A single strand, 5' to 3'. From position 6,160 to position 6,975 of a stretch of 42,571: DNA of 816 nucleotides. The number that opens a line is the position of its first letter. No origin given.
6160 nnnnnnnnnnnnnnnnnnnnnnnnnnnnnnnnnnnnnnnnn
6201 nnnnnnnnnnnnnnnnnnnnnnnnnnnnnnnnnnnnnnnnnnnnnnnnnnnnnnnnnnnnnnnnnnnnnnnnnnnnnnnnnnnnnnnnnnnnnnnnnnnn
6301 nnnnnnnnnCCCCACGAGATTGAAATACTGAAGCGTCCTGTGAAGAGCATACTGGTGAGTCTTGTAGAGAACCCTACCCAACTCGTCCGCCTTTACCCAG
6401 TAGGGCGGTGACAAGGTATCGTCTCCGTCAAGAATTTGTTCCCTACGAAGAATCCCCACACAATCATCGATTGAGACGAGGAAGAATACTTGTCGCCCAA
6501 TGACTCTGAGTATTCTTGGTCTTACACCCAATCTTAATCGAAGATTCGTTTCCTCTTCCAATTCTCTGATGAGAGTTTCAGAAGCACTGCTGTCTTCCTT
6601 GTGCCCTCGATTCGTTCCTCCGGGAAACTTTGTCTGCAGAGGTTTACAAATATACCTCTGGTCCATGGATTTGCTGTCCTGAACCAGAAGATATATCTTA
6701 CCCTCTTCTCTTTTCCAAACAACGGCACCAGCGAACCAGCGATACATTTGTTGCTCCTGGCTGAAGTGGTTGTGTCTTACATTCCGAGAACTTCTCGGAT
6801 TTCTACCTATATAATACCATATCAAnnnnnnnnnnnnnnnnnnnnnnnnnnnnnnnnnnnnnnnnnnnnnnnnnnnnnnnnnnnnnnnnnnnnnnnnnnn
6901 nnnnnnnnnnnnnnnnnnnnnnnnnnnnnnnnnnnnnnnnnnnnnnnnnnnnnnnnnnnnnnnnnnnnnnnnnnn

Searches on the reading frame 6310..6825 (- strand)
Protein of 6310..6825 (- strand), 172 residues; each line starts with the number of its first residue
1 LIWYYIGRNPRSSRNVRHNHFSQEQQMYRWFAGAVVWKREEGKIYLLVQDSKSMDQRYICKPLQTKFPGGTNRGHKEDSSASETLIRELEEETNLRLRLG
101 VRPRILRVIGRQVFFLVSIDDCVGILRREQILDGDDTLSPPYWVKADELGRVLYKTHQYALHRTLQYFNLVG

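Call 65: search_protein_families(library=pfam, proteins=[window:6310-6825:-], max_evalue=0.001)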
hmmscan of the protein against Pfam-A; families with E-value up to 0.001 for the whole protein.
window:6310-6825:- (172 aa): 1 family
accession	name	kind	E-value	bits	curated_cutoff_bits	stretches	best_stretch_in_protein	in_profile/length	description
PF00293.34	NUDIX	-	7.1e-06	26.5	21.1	1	32-111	6-68/134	NUDIX domain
